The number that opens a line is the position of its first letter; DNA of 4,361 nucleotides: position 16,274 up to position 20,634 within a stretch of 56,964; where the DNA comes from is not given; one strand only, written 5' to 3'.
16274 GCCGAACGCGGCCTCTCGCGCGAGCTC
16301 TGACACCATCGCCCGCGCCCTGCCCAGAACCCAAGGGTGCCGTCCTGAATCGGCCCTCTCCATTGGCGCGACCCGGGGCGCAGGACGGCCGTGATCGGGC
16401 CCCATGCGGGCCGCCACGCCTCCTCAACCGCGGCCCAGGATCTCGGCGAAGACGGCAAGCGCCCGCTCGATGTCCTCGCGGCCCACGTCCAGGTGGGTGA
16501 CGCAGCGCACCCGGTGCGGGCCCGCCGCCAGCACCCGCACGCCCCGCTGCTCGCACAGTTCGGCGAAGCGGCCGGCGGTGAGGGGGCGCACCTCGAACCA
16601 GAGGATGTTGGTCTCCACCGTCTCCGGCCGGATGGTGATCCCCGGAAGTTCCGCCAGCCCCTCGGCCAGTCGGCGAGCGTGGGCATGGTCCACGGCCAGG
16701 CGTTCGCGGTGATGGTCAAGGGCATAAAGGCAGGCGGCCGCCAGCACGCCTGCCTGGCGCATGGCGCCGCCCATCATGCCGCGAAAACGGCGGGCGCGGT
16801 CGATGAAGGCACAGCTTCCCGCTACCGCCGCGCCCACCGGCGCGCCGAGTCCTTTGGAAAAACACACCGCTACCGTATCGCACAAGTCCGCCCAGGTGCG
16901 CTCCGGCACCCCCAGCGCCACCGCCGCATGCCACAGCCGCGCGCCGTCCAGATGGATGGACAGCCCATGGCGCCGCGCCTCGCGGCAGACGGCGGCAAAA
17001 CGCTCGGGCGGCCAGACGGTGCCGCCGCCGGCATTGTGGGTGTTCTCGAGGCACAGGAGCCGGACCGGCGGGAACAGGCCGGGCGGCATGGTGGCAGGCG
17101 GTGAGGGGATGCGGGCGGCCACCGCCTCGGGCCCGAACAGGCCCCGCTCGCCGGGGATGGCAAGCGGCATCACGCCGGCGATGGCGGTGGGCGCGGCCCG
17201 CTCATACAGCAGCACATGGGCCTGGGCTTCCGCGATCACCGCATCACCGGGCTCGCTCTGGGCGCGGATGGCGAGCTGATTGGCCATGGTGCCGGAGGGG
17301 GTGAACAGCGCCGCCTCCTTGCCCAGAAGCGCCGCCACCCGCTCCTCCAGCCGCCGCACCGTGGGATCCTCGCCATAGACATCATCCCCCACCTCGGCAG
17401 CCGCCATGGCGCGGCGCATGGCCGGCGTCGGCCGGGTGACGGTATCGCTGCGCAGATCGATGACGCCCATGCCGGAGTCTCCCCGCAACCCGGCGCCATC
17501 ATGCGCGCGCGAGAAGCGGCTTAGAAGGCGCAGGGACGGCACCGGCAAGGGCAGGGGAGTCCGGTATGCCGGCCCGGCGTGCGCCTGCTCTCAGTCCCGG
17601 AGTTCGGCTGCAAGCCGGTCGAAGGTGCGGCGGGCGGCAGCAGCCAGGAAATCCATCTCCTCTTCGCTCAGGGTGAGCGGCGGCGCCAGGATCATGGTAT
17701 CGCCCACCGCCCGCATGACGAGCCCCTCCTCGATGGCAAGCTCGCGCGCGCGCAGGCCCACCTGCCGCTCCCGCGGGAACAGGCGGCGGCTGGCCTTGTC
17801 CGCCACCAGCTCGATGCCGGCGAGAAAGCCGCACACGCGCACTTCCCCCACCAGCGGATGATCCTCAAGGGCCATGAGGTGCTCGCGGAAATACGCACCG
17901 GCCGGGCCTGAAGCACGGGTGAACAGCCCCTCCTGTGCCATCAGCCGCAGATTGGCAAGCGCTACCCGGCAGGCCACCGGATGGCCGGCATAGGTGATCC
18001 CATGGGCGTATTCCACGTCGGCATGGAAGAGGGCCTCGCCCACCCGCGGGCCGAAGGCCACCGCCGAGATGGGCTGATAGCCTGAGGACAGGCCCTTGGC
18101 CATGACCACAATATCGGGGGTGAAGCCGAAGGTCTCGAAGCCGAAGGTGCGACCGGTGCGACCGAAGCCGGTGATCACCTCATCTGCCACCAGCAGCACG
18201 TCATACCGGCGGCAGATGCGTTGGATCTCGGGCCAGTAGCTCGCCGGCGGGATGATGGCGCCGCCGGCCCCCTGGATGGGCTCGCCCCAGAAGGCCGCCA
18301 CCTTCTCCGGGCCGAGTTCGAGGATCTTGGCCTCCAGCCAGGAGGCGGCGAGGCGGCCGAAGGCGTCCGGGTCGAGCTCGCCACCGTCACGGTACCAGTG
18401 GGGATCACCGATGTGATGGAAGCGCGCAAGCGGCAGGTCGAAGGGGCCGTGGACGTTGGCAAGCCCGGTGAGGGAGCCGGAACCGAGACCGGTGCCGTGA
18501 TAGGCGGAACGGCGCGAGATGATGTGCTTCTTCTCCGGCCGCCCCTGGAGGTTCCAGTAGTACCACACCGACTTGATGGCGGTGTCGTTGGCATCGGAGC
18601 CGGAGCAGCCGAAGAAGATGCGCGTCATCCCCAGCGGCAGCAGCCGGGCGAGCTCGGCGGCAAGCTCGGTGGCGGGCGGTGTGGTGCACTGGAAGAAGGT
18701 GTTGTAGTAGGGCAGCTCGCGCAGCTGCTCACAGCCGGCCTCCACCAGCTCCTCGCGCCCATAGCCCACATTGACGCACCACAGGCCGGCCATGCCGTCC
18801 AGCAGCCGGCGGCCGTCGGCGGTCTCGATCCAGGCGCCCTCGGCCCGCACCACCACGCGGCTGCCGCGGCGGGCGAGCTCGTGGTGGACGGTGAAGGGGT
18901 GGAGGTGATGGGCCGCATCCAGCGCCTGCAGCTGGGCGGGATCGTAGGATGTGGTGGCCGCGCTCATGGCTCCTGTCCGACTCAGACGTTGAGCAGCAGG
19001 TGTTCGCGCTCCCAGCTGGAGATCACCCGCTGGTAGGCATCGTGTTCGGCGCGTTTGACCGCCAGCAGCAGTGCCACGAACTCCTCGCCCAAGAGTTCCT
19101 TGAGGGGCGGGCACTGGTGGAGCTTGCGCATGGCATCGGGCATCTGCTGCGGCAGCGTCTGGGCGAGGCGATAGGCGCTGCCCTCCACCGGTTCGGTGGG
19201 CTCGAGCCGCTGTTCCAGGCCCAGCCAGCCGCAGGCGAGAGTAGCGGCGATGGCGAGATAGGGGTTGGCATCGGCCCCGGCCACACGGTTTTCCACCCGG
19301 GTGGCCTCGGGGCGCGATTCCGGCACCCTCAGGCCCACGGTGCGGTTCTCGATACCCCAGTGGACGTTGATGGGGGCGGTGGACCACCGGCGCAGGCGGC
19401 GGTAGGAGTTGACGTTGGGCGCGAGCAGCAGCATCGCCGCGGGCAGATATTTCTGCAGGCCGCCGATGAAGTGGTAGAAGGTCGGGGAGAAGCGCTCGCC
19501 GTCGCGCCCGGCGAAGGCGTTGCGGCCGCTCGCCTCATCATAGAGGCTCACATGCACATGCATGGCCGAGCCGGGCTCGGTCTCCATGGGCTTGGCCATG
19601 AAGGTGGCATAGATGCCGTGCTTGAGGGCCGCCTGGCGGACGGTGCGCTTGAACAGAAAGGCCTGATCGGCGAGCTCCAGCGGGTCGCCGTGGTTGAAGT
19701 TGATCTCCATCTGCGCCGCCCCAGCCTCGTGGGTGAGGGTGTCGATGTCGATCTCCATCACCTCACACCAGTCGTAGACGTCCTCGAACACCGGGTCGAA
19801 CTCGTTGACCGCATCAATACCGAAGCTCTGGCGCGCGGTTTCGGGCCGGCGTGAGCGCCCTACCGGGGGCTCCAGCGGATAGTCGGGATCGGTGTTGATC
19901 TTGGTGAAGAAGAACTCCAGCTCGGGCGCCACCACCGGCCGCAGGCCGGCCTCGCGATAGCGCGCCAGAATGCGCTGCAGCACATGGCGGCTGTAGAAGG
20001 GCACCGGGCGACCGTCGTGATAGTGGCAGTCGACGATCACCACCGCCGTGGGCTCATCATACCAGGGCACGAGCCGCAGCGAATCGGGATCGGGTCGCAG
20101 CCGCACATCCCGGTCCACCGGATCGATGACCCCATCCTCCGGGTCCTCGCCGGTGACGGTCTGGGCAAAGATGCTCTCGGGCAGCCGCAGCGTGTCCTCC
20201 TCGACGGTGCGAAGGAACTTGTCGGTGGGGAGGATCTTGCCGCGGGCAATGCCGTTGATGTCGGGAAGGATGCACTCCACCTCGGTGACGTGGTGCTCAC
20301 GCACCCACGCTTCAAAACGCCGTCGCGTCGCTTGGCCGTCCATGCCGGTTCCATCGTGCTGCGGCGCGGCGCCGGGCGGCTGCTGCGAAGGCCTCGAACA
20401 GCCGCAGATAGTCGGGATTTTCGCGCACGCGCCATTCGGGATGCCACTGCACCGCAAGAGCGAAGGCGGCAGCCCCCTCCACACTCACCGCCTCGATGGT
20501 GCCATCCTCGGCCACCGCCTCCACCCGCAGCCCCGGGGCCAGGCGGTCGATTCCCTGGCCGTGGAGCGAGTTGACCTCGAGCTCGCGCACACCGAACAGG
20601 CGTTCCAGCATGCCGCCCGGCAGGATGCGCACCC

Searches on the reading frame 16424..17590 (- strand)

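Call 16: search_protein_families(library=ncbifam, proteins=[window:16424-17590:-], max_evalue=0.00001)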
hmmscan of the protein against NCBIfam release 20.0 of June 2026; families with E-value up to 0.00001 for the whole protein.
window:16424-17590:- (388 aa): 4 families
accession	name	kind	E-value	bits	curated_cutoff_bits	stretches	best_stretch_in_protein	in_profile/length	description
NF041359.1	GntG_guanitoxin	subfamily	1.2e-120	402.8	230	1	43-382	5-342/343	GntG family PLP-dependent aldolase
NF007825.0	PRK10534.1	equivalog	1.9e-85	286.8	312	1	43-385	1-331/333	low-specificity L-threonine aldolase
TIGR00858.1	bioF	equivalog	5.8e-10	38.4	426.45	1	59-129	49-119/365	8-amino-7-oxononanoate synthase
TIGR01325.1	O_suc_HS_sulf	equivalog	6.6e-06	25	510.05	0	65-121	41-99/380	O-succinylhomoserine sulfhydrylase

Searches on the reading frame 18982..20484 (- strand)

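Call 16: search_protein_families(library=ncbifam, proteins=[window:18982-20484:-], max_evalue=0.00001)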
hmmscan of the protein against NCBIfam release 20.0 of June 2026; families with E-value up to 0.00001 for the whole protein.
window:18982-20484:- (500 aa): 4 families
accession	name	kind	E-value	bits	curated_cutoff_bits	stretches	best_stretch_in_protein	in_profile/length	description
TIGR00653.1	GlnA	equivalog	2.2e-70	237.7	429.15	1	57-495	3-459/462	type I glutamate--ammonia ligase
TIGR03105.1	gln_synth_III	equivalog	2.5e-70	237.2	469.6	1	61-496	5-433/435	type III glutamate--ammonia ligase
NF045547.1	GGputSyn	equivalog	9.1e-69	232.3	650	1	61-492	9-438/438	gamma-glutamylputrescine synthetase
NF007006.0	PRK09469.1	equivalog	4.4e-32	111.3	845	1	212-457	172-417/469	glutamate--ammonia ligase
